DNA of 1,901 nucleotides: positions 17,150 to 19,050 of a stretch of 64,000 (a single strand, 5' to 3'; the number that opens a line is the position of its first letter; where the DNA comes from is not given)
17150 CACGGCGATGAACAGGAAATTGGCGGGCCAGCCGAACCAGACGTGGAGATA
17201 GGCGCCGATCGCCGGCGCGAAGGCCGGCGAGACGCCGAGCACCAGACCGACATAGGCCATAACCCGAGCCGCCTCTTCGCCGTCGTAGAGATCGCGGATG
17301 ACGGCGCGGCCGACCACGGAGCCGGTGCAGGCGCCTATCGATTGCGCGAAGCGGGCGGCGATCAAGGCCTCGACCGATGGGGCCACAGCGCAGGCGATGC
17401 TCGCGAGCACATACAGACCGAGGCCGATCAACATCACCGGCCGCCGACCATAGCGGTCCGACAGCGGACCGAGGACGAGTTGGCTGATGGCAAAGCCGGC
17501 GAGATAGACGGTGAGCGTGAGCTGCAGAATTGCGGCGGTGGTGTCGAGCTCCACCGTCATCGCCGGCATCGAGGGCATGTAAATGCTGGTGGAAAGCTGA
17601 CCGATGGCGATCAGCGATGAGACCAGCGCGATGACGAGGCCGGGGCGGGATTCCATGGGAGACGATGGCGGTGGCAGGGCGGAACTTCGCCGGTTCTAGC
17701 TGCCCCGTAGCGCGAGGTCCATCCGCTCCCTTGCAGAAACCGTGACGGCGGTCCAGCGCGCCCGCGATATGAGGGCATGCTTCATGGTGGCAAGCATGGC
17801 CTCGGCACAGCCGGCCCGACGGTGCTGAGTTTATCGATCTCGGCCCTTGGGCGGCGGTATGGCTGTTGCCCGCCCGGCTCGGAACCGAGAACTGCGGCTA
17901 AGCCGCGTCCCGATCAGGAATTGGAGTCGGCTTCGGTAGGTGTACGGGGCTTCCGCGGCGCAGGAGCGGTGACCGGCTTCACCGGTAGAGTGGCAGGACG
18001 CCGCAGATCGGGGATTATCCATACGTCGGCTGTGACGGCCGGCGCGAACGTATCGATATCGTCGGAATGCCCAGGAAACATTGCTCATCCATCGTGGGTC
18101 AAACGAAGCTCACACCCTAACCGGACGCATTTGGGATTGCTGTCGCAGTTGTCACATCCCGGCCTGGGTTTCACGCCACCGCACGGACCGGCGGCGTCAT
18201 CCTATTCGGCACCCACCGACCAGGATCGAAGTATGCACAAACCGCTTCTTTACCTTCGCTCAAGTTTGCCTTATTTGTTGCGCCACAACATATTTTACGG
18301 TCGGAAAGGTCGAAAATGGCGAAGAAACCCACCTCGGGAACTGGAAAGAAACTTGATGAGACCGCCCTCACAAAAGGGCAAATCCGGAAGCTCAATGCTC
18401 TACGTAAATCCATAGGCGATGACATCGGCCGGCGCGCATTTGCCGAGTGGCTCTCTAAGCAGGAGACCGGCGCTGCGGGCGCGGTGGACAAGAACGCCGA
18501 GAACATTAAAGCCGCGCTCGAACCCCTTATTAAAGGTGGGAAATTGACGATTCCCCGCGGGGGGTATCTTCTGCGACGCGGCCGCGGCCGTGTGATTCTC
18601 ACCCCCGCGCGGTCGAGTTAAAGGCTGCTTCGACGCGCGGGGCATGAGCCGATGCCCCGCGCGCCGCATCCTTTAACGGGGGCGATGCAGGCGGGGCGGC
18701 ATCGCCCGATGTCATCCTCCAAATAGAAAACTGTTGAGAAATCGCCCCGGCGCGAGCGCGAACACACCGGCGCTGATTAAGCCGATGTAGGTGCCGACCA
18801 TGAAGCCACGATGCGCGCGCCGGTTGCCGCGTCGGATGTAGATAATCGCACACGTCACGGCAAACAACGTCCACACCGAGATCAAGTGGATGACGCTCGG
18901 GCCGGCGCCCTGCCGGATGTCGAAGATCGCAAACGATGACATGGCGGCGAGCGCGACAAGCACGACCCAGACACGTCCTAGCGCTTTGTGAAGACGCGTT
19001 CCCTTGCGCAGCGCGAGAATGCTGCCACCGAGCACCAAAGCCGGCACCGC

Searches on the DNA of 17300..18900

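Call 4: search_rna_families(source=window, start=17300, end=18900, threshold=evalue, max_evalue=10, show_alignments=3)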
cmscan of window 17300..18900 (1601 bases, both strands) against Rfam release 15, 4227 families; matches with E-value up to 10: 7.
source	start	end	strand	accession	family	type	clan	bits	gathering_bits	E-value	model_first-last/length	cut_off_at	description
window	18618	18676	-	RF03686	mir-9424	Gene; miRNA;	-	26.5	90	0.007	1-68/68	no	mir-9424 microRNA precursor family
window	18618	18676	+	RF03686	mir-9424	Gene; miRNA;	-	24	90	0.037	1-68/68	no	mir-9424 microRNA precursor family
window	18628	18680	-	RF02826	Scr6925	Gene; sRNA;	-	17.7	50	4.1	1-131/131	no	Streptomyces RNA 6925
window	18637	18707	+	RF01529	CC3552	Gene; sRNA;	-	17.5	50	5.2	1-106/106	no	Cauldobacter sRNA CC3552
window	18633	18664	-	RF04159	MIR1437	Gene; miRNA;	-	17.5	168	6.1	1-192/192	no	MIR1437 microRNA precursor family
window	18633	18672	-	RF03099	RAGATH-23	Gene; sRNA;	-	15.8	92.6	8.1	53-93/99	no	RAGATH-23 RNA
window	18382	18487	-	RF02166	PVT1_3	Gene; lncRNA;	-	12.1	45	3.3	1-95/95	no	Pvt1 oncogene conserved region 3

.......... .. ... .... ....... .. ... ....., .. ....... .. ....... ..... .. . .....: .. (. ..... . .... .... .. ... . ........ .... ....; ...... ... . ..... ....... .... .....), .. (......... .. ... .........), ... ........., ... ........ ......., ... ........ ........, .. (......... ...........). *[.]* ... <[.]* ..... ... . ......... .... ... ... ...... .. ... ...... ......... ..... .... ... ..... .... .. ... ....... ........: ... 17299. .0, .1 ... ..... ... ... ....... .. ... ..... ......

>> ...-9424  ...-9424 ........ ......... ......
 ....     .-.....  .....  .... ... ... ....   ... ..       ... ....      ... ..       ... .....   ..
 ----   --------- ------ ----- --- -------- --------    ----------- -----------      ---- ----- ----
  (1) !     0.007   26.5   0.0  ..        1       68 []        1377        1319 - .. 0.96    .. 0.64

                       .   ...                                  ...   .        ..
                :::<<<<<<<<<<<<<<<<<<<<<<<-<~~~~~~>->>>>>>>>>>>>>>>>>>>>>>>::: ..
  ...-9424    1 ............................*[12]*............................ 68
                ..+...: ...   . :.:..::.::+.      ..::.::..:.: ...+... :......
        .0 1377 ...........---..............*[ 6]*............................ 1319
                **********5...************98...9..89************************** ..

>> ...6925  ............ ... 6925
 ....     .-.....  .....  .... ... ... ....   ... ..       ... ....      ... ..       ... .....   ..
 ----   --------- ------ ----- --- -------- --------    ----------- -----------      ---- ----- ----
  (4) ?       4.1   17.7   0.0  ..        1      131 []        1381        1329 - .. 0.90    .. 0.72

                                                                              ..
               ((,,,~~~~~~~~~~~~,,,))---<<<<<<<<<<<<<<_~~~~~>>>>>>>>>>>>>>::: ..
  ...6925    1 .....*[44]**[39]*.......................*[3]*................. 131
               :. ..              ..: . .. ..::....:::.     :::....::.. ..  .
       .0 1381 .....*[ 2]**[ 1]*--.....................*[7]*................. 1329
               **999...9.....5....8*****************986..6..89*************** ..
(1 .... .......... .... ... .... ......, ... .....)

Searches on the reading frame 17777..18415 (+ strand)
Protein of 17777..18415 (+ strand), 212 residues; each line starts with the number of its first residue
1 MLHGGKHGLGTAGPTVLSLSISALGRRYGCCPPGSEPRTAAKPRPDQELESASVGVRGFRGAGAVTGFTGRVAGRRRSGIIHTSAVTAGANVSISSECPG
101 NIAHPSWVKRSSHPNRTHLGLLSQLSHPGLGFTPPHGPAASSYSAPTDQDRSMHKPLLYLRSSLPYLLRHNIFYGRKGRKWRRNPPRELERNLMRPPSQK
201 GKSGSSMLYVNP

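Call 8: search_protein_families(library=pfam, proteins=[window:17777-18415:+], max_evalue=1)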
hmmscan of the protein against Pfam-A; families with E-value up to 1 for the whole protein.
window:17777-18415:+ (212 aa): 0 families

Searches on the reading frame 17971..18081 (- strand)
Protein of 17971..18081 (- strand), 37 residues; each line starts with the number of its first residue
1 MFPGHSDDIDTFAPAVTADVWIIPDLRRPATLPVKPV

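Call 44: search_protein_representatives(protein=window:17971-18081:-)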
Query: 37 residues. Proteins with E-value up to 0.001 (for the whole library): 1; up to 1e-10: 0; up to 1e-30: 0. The best 1 are listed.
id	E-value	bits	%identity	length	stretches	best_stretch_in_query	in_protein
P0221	2.1e-05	39.8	-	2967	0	-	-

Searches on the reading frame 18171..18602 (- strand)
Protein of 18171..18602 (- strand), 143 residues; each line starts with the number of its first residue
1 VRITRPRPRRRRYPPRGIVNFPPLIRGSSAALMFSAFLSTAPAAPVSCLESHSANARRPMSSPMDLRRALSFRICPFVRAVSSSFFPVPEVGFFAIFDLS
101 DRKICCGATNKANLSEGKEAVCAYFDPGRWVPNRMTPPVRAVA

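Call 8: search_protein_families(library=pfam, proteins=[window:18171-18602:-], max_evalue=1)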
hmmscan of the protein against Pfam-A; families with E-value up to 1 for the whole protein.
window:18171-18602:- (143 aa): 1 family
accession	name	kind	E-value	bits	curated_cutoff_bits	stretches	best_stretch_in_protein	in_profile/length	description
PF03427.18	CBM_19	-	0.33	11.4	20.1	0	105-132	23-47/61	Carbohydrate binding domain (family 19)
